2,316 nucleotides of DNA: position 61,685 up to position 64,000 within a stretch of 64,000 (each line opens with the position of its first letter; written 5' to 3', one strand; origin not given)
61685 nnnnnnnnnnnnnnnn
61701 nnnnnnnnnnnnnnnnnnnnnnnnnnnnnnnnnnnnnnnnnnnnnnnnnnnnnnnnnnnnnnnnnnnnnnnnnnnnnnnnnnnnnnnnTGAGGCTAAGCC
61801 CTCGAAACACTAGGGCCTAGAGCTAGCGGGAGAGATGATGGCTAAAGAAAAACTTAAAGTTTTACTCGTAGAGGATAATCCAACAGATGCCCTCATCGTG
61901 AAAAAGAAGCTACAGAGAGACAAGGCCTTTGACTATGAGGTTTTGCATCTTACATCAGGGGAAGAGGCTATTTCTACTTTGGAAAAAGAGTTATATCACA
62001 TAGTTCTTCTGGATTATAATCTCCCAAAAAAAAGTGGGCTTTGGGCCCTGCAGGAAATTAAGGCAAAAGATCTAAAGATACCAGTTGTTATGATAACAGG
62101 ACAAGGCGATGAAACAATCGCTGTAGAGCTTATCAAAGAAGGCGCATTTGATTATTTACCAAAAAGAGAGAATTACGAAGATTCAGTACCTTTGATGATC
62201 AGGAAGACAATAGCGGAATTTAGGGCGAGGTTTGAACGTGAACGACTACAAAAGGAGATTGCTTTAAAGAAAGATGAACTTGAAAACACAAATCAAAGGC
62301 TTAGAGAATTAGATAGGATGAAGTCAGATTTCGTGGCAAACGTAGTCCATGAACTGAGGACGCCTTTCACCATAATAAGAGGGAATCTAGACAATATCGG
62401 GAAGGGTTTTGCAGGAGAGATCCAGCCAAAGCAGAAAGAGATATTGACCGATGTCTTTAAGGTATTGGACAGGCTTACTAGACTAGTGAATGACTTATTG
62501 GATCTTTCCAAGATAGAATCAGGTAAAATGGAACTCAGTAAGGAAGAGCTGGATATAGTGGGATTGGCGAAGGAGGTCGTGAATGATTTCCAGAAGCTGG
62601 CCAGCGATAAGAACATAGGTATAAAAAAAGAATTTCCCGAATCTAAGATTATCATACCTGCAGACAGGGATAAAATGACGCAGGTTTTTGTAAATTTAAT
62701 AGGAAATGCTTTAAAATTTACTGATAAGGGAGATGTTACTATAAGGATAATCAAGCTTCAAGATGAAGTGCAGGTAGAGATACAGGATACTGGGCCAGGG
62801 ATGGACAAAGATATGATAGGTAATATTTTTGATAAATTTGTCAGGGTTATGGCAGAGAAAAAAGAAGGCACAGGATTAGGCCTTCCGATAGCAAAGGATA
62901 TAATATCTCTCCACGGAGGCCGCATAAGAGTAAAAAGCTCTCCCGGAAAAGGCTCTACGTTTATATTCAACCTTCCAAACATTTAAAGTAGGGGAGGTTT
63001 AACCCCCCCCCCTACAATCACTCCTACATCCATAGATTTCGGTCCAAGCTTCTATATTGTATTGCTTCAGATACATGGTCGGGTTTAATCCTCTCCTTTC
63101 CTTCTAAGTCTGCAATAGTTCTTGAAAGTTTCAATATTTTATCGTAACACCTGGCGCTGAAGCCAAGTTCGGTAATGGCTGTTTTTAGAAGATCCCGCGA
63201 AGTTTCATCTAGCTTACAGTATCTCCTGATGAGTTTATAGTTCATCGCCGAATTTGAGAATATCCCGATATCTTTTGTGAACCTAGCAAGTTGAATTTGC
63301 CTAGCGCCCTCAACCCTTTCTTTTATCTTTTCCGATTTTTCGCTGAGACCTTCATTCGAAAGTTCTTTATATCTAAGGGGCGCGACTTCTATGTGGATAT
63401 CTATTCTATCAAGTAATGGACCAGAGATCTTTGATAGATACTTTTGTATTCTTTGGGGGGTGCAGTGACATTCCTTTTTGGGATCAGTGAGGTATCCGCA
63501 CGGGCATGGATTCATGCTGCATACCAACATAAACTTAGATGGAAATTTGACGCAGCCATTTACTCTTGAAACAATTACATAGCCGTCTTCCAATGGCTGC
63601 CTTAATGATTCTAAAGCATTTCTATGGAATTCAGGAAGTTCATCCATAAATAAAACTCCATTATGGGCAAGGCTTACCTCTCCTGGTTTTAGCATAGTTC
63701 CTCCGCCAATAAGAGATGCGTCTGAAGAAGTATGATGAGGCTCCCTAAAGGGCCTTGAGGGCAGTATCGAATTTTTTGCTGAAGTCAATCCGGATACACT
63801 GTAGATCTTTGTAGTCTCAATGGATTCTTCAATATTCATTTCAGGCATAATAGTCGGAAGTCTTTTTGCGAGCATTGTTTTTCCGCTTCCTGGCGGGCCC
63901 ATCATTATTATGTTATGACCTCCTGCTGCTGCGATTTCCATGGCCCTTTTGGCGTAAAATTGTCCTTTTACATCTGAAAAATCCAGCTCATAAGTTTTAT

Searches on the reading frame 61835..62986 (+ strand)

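Call 70: search_protein_families(library=pfam, max_evalue=0.0001, proteins=[window:61835-62986:+])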
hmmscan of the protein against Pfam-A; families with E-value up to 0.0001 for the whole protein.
window:61835-62986:+ (383 aa): 3 families
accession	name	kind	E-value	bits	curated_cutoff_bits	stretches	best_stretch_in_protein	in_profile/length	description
PF02518.31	HATPase_c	-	3.7e-29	101.8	26.4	1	277-381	2-108/111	Histidine kinase-, DNA gyrase B-, and HSP90-like ATPase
PF00072.30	Response_reg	-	8.6e-21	74.6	30.2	1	9-114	1-103/111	Response regulator receiver domain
PF00512.31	HisKA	-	1e-16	61.1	26.9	1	162-230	1-66/66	His Kinase A (phospho-acceptor) domain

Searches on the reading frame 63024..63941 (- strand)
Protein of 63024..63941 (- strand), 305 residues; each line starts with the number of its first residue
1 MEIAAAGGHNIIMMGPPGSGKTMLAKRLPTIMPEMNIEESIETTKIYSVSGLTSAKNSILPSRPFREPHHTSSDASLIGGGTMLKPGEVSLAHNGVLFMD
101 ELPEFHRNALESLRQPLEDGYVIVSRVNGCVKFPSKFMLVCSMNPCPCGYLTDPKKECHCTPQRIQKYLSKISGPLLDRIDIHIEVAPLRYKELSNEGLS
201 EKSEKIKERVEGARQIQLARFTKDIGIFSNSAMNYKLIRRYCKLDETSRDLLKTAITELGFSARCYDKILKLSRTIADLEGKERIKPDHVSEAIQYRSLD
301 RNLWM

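Call 70: search_protein_families(library=pfam, max_evalue=0.0001, proteins=[window:63024-63941:-])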
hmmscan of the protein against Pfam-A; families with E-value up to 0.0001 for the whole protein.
window:63024-63941:- (305 aa): 4 families
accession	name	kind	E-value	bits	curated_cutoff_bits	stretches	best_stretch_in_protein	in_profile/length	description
PF01078.27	Mg_chelatase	-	7e-90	300.4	20.3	1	1-193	15-206/207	Magnesium chelatase, subunit ChlI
PF13335.12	Mg_chelatase_C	-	3.1e-32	111.5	26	1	201-297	2-94/94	Magnesium chelatase, subunit ChlI C-terminal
PF07728.20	AAA_5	-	6.2e-10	39.7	22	1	10-147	1-125/139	AAA domain (dynein-related subfamily)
PF00493.29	MCM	-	2.1e-06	27.5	23.3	1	7-150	56-178/224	MCM P-loop domain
